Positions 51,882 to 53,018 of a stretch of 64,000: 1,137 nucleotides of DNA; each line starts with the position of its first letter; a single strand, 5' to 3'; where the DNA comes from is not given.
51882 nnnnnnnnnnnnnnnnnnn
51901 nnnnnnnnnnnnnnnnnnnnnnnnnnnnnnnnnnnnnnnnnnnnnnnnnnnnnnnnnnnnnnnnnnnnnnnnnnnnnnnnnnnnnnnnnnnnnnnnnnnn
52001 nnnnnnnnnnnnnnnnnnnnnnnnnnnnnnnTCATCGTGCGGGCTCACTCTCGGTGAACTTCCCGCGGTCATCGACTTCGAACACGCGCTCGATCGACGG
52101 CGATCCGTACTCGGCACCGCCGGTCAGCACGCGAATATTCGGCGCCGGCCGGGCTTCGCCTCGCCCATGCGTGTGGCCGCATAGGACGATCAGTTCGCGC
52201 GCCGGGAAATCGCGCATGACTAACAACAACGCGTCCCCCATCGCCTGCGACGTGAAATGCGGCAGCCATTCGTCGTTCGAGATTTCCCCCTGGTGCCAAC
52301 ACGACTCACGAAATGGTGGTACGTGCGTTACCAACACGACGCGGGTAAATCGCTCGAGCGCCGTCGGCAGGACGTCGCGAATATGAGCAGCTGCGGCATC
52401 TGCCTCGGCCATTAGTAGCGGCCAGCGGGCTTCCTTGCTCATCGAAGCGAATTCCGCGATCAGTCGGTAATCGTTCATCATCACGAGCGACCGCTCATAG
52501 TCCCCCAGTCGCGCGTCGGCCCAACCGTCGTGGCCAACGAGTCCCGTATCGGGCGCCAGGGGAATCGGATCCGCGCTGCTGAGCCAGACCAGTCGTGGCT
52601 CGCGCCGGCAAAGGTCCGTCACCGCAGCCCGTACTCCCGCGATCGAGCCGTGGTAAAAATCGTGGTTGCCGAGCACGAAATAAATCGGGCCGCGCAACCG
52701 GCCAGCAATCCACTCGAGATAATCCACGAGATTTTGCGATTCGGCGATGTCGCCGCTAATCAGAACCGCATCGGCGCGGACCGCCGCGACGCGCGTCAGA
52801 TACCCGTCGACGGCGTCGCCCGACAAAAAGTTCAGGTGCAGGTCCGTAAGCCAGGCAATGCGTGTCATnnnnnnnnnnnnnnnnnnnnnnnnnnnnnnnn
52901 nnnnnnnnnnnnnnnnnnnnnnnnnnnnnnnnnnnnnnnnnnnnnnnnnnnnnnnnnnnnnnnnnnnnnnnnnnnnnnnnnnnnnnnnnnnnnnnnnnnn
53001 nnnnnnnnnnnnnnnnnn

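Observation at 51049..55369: EF-P beta-lysylation locus with two unexpected genes (VIT1-family transporter and metallophosphoesterase) tightly embedded between epmB and epmA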

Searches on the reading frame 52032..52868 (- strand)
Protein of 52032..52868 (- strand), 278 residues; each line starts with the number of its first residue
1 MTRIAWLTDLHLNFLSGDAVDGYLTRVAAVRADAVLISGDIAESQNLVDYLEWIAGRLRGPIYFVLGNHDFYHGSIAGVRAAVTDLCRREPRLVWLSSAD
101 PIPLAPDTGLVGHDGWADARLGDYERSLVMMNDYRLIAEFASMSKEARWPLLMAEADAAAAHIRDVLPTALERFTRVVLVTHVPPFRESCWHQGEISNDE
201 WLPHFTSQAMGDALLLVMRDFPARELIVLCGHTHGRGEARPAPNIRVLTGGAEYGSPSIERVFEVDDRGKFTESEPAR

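Call 3: search_protein_families(library=pfam, proteins=[window:52032-52868:-], max_evalue=0.001)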
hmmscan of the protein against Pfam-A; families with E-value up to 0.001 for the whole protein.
window:52032-52868:- (278 aa): 2 families
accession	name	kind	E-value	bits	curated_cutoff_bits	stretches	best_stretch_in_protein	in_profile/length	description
PF00149.33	Metallophos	-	2.2e-11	45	21.5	1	3-234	2-189/191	Calcineurin-like phosphoesterase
PF12850.12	Metallophos_2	-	6e-07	30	27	1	3-236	2-119/154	Calcineurin-like phosphoesterase superfamily domain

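Call 4: search_protein_families(library=ncbifam, proteins=[window:52032-52868:-], max_evalue=0.001)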
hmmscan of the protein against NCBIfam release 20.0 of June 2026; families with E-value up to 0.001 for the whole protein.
window:52032-52868:- (278 aa): 1 family
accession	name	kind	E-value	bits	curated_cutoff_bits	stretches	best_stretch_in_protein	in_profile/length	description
TIGR03729.1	acc_ester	subfamily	3.8e-06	26.5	148.25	1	3-238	1-223/239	putative phosphoesterase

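Call 8: find_homologous_proteins(query=window:52032-52868:-, max_evalue=0.001)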
Query window:52032-52868:- (278 aa): 6801 proteins with E <= 0.001 among 8000 candidates; the best 120 are listed.
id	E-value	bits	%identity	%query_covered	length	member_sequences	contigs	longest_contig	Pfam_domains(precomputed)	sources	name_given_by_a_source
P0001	1.9e-178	610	96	100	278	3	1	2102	PF12850.13,PF00149.34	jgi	jgi:predicted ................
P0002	4.2e-145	500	81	96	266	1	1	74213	PF12850.13,PF00149.34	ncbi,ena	-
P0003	1.4e-142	492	81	95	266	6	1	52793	PF12850.13,PF00149.34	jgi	jgi:Icc protein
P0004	1.9e-140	485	77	100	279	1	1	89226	PF12850.13,PF00149.34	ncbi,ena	-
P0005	4.8e-132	458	75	95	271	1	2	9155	PF12850.13,PF00149.34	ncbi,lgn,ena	-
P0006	2.9e-131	455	75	96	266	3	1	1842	PF12850.13,PF00149.34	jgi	jgi:3',5'-cyclic-AMP phosphodiesterase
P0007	1.8e-130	452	76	96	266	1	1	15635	PF12850.13,PF00149.34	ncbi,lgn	-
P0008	9.2e-130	450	74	97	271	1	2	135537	PF12850.13,PF00149.34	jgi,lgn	-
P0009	4.9e-129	448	74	96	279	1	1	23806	PF12850.13,PF00149.34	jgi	jgi:predicted MPP superfamily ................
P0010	3.6e-128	445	73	96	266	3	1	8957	PF12850.13,PF00149.34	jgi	jgi:3',5'-cyclic-AMP phosphodiesterase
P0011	1.1e-126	440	75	95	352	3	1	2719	PF12850.13,PF00149.34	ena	-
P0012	1.2e-126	440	74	96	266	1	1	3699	PF12850.13,PF00149.34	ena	-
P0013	1.7e-125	436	71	95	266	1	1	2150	PF12850.13,PF00149.34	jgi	jgi:3',5'-cyclic-AMP phosphodiesterase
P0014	6.4e-120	418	70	95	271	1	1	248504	PF12850.13,PF00149.34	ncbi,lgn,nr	ncbi:MAG: metallophosphoesterase family protein [Planctomycetia bacterium]|nr:metallophosphoesterase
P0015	4.5e-116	405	64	96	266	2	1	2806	PF12850.13,PF00149.34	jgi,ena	-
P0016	3.6e-115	402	69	92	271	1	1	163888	PF12850.13,PF00149.34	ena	-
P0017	6.1e-115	401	66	95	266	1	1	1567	PF12850.13,PF00149.34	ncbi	-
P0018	1.7e-114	400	65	95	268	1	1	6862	PF12850.13,PF00149.34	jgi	jgi:Icc protein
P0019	3.7e-114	399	66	95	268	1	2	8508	PF12850.13,PF00149.34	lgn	-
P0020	1.1e-113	397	66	95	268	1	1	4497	PF12850.13,PF00149.34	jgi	jgi:predicted MPP superfamily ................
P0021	1.4e-112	394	64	95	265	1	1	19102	PF00149.34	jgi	jgi:calcineurin-like phosphoesterase family protein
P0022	6.6e-112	392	66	95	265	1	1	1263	PF12850.13,PF00149.34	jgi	jgi:3',5'-cyclic-AMP phosphodiesterase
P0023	2.7e-111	390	64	96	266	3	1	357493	PF12850.13,PF00149.34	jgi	jgi:Icc protein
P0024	3.2e-111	389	66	95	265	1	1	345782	PF12850.13,PF00149.34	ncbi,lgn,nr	ncbi:MAG TPA: metallophosphoesterase [Pirellulales bacterium]|nr:metallophosphoesterase [Pirellulale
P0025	7.7e-111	388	63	96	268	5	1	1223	PF12850.13,PF00149.34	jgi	jgi:Icc protein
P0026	1.5e-110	387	65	95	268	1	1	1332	PF12850.13,PF00149.34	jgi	jgi:predicted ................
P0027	2.2e-110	387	65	95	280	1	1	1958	PF12850.13,PF00149.34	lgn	-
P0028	1.4e-109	384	66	94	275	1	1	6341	PF12850.13,PF00149.34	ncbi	-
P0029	3.0e-109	383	64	95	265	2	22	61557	PF12850.13,PF00149.34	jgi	jgi:3',5'-cyclic-AMP phosphodiesterase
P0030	3.8e-109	382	63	95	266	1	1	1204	PF12850.13,PF00149.34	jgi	jgi:predicted MPP superfamily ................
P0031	4.1e-109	382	64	96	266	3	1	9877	PF12850.13,PF00149.34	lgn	-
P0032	2.2e-108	380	62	96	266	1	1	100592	PF12850.13,PF00149.34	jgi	jgi:Icc protein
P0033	2.2e-108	380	62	96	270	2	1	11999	PF12850.13,PF00149.34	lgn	-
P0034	2.7e-108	380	65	95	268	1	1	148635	PF12850.13,PF00149.34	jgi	jgi:3',5'-cyclic-AMP phosphodiesterase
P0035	3.9e-108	379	62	95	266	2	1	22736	PF12850.13,PF00149.34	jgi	jgi:Icc protein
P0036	6.0e-108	379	63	95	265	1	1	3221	PF12850.13,PF00149.34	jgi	jgi:Icc protein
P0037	1.1e-107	378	62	96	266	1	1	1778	PF12850.13,PF00149.34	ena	-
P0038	1.5e-107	377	63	95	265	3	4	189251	PF12850.13,PF00149.34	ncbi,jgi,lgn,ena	jgi:3',5'-cyclic AMP phosphodiesterase CpdA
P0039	1.5e-107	377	64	95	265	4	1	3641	PF12850.13,PF00149.34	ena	-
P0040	1.6e-107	377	64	96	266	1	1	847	PF12850.13,PF00149.34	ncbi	-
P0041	1.9e-107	377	62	96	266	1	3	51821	PF12850.13,PF00149.34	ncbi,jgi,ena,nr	ncbi:MAG TPA: metallophosphoesterase [Pirellulales bacterium]|nr:metallophosphoesterase [Pirellulale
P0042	3.0e-107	376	62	95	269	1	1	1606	PF12850.13,PF00149.34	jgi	jgi:predicted MPP superfamily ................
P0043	3.1e-107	376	63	95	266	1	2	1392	PF12850.13,PF00149.34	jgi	jgi:Icc protein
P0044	3.9e-107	376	62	96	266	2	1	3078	PF12850.13,PF00149.34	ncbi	-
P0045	4.0e-107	376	64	95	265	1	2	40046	PF12850.13,PF00149.34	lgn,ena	-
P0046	4.0e-107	376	62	95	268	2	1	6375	PF12850.13,PF00149.34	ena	-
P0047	4.2e-107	376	63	95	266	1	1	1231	PF12850.13,PF00149.34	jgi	jgi:predicted MPP superfamily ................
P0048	4.4e-107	376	63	96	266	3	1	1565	PF12850.13,PF00149.34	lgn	-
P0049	9.1e-107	375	63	96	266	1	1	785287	PF12850.13,PF00149.34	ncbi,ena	-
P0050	9.1e-107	375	63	95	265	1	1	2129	PF12850.13,PF00149.34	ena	-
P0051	1.1e-106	374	62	95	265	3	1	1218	PF12850.13,PF00149.34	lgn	-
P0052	1.1e-106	374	61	95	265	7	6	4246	PF12850.13,PF00149.34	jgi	jgi:3',5'-cyclic-AMP phosphodiesterase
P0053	1.6e-106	374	62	95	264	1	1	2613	PF12850.13,PF00149.34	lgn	-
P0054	2.0e-106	374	63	95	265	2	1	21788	PF12850.13,PF00149.34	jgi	jgi:3',5'-cyclic AMP phosphodiesterase CpdA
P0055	3.2e-106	373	62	96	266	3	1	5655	PF12850.13,PF00149.34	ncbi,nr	ncbi:MAG: metallophosphoesterase [Planctomycetaceae bacterium]|nr:metallophosphoesterase [Planctomyc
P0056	3.3e-106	373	62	95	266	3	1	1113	PF12850.13,PF00149.34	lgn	-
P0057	3.5e-106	373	61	95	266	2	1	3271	PF12850.13,PF00149.34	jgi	jgi:3',5'-cyclic AMP phosphodiesterase CpdA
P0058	4.9e-106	372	62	95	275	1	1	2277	PF12850.13,PF00149.34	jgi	jgi:3',5'-cyclic AMP phosphodiesterase CpdA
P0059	5.4e-106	372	62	95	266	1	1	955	PF12850.13,PF00149.34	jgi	jgi:Icc protein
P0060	5.4e-106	372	62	96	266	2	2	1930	PF12850.13,PF00149.34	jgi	jgi:predicted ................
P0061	6.3e-106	372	60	95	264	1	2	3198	PF12850.13,PF00149.34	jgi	jgi:Icc protein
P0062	6.8e-106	372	62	95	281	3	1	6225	PF12850.13,PF00149.34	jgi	jgi:hypothetical protein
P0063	7.0e-106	372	61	95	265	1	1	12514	PF12850.13,PF00149.34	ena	-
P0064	7.4e-106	372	63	95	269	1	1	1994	PF12850.13,PF00149.34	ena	-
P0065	7.4e-106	372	62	94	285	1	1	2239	PF12850.13,PF00149.34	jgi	jgi:predicted MPP superfamily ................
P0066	8.3e-106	372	62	95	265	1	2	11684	PF12850.13,PF00149.34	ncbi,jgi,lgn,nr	ncbi:MAG TPA: metallophosphoesterase [Pirellulales bacterium]|jgi:Icc protein|nr:metallophosphoester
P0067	9.2e-106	371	62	94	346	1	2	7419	PF12850.13,PF00149.34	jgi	-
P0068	9.4e-106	371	60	95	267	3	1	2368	PF12850.13,PF00149.34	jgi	jgi:predicted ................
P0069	9.7e-106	371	60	96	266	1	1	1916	PF12850.13,PF00149.34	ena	-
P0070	1.0e-105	371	63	95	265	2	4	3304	PF12850.13,PF00149.34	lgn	-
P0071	1.1e-105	371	60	95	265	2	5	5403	PF12850.13,PF00149.34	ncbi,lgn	ncbi:MAG TPA: metallophosphoesterase [Pirellulales bacterium]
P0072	1.4e-105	371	62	95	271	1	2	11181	PF12850.13,PF00149.34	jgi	jgi:3',5'-cyclic AMP phosphodiesterase CpdA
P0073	1.5e-105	371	60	95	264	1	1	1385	PF12850.13,PF00149.34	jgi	jgi:predicted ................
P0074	1.5e-105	371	60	95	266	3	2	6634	PF12850.13,PF00149.34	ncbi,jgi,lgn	-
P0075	1.9e-105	370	60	96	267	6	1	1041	PF12850.13,PF00149.34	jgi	jgi:Icc protein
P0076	2.0e-105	370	61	95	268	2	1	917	PF12850.13,PF00149.34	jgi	jgi:predicted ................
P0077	2.1e-105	370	61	96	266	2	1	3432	PF12850.13,PF00149.34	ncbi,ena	-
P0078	2.6e-105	370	62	94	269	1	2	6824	PF12850.13,PF00149.34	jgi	jgi:3',5'-cyclic AMP phosphodiesterase CpdA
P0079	2.6e-105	370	63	95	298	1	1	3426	PF12850.13,PF00149.34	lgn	-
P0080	3.0e-105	370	61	95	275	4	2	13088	PF12850.13,PF00149.34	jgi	jgi:3',5'-cyclic AMP phosphodiesterase CpdA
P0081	3.0e-105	370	61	95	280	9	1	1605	PF12850.13,PF00149.34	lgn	-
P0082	5.8e-105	369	62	95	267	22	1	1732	PF12850.13,PF00149.34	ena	-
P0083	5.8e-105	369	62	95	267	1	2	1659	PF12850.13,PF00149.34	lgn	-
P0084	6.6e-105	369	60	95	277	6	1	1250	PF12850.13,PF00149.34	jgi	jgi:3',5'-cyclic-AMP phosphodiesterase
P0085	7.4e-105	368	60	95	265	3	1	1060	PF12850.13,PF00149.34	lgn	-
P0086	7.9e-105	368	62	96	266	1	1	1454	PF12850.13,PF00149.34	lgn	-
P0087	1.4e-104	368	60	96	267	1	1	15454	PF12850.13,PF00149.34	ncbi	-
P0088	1.5e-104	367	61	95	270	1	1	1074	PF12850.13,PF00149.34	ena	-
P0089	1.6e-104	367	60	96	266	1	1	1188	PF00149.34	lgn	-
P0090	1.6e-104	367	62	95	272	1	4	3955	PF12850.13,PF00149.34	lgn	-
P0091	1.7e-104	367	60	95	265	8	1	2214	PF12850.13,PF00149.34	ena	-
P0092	2.0e-104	367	60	95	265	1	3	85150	PF12850.13,PF00149.34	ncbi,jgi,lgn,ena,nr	ncbi:MAG TPA: metallophosphoesterase [Pirellulales bacterium]|nr:metallophosphoesterase [Pirellulale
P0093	2.1e-104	367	63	96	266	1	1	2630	PF12850.13,PF00149.34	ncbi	-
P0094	2.2e-104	367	61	96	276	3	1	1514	PF12850.13,PF00149.34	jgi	jgi:predicted MPP superfamily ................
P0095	2.5e-104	367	62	96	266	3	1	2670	PF12850.13,PF00149.34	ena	-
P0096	2.9e-104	366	60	95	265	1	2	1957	PF12850.13,PF00149.34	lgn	-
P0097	2.9e-104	366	61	95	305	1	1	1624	PF12850.13,PF00149.34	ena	-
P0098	3.0e-104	366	61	96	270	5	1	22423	PF12850.13,PF00149.34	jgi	jgi:3',5'-cyclic AMP phosphodiesterase CpdA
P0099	3.1e-104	366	59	96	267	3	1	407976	PF12850.13,PF00149.34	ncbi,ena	-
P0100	3.3e-104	366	61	96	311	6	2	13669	PF12850.13,PF00149.34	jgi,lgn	-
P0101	4.0e-104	366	62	96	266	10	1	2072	PF12850.13,PF00149.34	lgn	-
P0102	4.5e-104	366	61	96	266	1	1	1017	PF12850.13,PF00149.34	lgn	-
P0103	4.6e-104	366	58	96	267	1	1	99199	PF12850.13,PF00149.34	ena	-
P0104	4.6e-104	366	58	95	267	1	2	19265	PF12850.13,PF00149.34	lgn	-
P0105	5.2e-104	366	59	96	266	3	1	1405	PF12850.13,PF00149.34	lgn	-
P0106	5.7e-104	365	61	95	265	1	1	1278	PF12850.13,PF00149.34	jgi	jgi:3',5'-cyclic-AMP phosphodiesterase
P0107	6.3e-104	365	67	83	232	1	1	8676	PF00149.34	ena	-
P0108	7.8e-104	365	62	95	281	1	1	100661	PF12850.13,PF00149.34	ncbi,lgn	ncbi:MAG: metallophosphoesterase [Pirellulaceae bacterium]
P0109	1.1e-103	365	60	96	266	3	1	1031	PF12850.13,PF00149.34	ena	-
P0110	1.1e-103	365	59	95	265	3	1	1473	PF12850.13,PF00149.34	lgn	-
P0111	1.2e-103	364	60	95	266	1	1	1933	PF12850.13,PF00149.34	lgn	-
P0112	1.2e-103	364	60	95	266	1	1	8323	PF12850.13,PF00149.34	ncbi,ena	-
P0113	1.3e-103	364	59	96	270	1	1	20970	PF00149.34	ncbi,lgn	-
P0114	1.5e-103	364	60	95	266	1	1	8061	PF12850.13,PF00149.34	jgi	jgi:Icc protein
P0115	1.5e-103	364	60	95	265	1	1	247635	PF12850.13,PF00149.34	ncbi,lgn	ncbi:MAG: metallophosphoesterase [Pirellulales bacterium]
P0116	2.1e-103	364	62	96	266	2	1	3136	PF12850.13,PF00149.34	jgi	-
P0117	2.2e-103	364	61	95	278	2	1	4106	PF12850.13,PF00149.34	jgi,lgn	jgi:predicted MPP superfamily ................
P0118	2.6e-103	363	62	96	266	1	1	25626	PF12850.13,PF00149.34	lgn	-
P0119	4.1e-103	363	62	95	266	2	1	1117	PF12850.13,PF00149.34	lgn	-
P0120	4.3e-103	363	59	96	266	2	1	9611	PF12850.13,PF00149.34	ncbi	-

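Call 10: find_related_loci(query=A1, collection=genome_contigs, flank=10000)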
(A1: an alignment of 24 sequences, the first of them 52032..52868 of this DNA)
Query A1 (278 aa) in genome_contigs; peptide patterns used: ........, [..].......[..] (x = any residue, [..] = any of these).
600 stretches matched a pattern (row limit reached: there are more); 502 encode a relative of the query (tblastn E <= 1e-3); the best 80 are kept; 80 distinct loci.
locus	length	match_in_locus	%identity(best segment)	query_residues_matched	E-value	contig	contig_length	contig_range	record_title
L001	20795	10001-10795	66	1-265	3e-115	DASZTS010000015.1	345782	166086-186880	MAG TPA_asm: Pirellulales bacterium isolate SMAG_U6082 k141_607073, whole genome shotgun sequence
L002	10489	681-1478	64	1-266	1e-114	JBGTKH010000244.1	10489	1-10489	MAG: Pirellulaceae bacterium isolate JTS-RE308 k141_2225310, whole genome shotgun sequence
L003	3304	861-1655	60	1-265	6e-112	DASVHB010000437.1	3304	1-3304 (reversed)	MAG TPA_asm: Pirellulales bacterium isolate SMAG_U2130 k141_1210300, whole genome shotgun sequence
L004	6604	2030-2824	60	1-265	2e-108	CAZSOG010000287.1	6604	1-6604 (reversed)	MAG TPA_asm: uncultured Pirellulaceae bacterium isolate binchicken_co253_222 genome assembly, contig: NODE_10161_length_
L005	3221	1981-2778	62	1-266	3e-110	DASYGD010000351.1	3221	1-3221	MAG TPA_asm: Pirellulales bacterium isolate SMAG_U4204 k141_1324705, whole genome shotgun sequence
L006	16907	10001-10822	60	1-278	2e-107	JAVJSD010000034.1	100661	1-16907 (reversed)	MAG: Pirellulaceae bacterium isolate G1-WW12-08 k141_99299, whole genome shotgun sequence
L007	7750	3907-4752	56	1-278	1e-106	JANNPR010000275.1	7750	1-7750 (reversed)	MAG: Planctomycetota bacterium isolate SOY_34_concoct_338_sub SOY_34_k141_42144, whole genome shotgun sequence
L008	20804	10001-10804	61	1-268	8e-106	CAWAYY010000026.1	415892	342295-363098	MAG: Pirellulales bacterium isolate MFD05684.bin.2.6 genome assembly, contig: contig_49200, whole genome shotgun sequenc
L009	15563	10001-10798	61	3-264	8e-106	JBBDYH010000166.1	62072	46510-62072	MAG: Pirellulales bacterium isolate LejiaD_61_23 Lejia_D_872_length_62072_cov_14, whole genome shotgun sequence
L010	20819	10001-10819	56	3-278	2e-105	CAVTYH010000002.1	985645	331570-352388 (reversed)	MAG: Pirellulales bacterium isolate MFD04944.bin.2.167 genome assembly, contig: contig_47411, whole genome shotgun seque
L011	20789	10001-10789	59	1-263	1e-104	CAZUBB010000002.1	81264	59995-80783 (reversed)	MAG TPA_asm: uncultured Pirellulales bacterium isolate binchicken_co179_34 genome assembly, contig: NODE_1148_length_812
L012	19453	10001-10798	58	1-266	4e-104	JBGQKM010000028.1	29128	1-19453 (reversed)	MAG: Planctomycetia bacterium isolate OBJ2_061818_050_61 k141_1483058_length_29128_cov_20.2415, whole genome shotgun seq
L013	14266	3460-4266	57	1-269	1e-103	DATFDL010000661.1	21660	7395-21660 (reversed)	MAG TPA_asm: Pirellulales bacterium isolate SMAG_U8579 k141_1589339, whole genome shotgun sequence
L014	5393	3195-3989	58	1-265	9e-103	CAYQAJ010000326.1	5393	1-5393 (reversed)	MAG TPA_asm: uncultured Pirellulaceae bacterium isolate SRP214966_co2_142 genome assembly, contig: NODE_30596_length_539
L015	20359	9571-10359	59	1-263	1e-101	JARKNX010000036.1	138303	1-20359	MAG: Aggregatilineales bacterium isolate D110_maxbin.037 k141_30147, whole genome shotgun sequence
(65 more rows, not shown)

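Call 12: search_solved_structures(query=A1, max_evalue=0.01, show_alignments=2)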
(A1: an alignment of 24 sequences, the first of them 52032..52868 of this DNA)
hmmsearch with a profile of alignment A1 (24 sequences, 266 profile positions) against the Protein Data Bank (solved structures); distinct sequences matched with E-value up to 0.01: 3.
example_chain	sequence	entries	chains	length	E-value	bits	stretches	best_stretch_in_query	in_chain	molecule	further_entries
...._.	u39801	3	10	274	0.00018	24.1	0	28-70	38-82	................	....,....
2dxl_A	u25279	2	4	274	0.00018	24.1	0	28-70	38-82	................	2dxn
2xmo_A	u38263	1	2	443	0.0064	18.9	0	17-71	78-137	LMO2642 PROTEIN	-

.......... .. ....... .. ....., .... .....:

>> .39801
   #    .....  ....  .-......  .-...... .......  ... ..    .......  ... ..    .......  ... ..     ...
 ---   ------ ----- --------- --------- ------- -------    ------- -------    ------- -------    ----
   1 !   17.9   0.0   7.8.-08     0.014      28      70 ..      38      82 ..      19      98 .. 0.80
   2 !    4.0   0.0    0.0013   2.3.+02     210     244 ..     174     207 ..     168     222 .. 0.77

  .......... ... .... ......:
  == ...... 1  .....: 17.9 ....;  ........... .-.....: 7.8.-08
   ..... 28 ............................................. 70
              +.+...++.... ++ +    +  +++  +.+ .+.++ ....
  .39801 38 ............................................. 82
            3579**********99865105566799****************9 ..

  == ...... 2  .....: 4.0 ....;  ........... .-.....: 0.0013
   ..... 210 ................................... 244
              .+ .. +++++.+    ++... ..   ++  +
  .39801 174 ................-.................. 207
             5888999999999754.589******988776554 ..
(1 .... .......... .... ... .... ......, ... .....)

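Call 21: find_encoding_contigs(protein=P0002, flank=6000, max_places=2)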
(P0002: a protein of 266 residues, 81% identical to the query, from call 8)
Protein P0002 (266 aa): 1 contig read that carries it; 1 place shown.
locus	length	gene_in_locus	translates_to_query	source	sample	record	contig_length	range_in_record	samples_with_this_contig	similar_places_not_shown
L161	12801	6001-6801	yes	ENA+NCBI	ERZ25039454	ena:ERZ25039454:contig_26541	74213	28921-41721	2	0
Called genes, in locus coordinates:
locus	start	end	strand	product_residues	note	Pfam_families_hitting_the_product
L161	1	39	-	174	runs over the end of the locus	-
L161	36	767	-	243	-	PF17785:PUA_3, PF13847:Methyltransf_31 (weak), PF13649:Methyltransf_25 (faint)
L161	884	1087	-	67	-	-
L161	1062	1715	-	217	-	PF01738:DLH, PF02129:Peptidase_S15, PF05448:AXE1, PF12146:Hydrolase_4 (weak), PF00561:Abhydrolase_1, PF12697:Abhydrolase_6 (faint), PF00326:Peptidase_S9 (faint)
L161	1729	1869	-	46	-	-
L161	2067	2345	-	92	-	-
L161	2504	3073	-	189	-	PF08207:EFP_N, PF01132:EFP, PF09285:Elong-fact-P_C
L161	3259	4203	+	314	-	PF04055:Radical_SAM (weak)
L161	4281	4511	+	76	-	-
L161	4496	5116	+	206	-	PF00582:Usp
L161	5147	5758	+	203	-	PF01988:VIT1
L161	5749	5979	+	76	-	PF01988:VIT1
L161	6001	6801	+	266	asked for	PF00149:Metallophos, PF12850:Metallophos_2 (weak)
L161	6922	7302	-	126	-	-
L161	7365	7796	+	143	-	PF00152:tRNA-synt_2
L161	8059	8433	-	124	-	PF07394:DUF1501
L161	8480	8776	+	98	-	-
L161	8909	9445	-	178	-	PF07394:DUF1501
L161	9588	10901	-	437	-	-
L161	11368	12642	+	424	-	PF00171:Aldedh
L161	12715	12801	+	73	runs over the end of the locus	-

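Call 22: find_encoding_contigs(protein=P0004, flank=6000, max_places=2)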
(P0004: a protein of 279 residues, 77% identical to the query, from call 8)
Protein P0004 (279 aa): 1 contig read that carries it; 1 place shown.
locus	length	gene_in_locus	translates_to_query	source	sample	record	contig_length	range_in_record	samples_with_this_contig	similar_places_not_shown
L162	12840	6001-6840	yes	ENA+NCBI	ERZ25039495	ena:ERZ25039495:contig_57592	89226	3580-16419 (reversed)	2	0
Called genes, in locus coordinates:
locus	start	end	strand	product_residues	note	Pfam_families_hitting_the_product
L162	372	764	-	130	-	PF00072:Response_reg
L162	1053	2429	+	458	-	PF04734:Ceramidase_alk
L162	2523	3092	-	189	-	PF08207:EFP_N, PF01132:EFP, PF09285:Elong-fact-P_C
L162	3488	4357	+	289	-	PF04055:Radical_SAM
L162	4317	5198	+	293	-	PF00582:Usp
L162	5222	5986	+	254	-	PF01988:VIT1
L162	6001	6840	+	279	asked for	PF00149:Metallophos, PF12850:Metallophos_2 (faint)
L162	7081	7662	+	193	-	PF00152:tRNA-synt_2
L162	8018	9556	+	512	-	PF00587:tRNA-synt_2b, PF03129:HGTP_anticodon (weak), PF09180:ProRS-C_1 (weak)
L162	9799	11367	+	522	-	PF06283:ThuA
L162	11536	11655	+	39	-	-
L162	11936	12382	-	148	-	-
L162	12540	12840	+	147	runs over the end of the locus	-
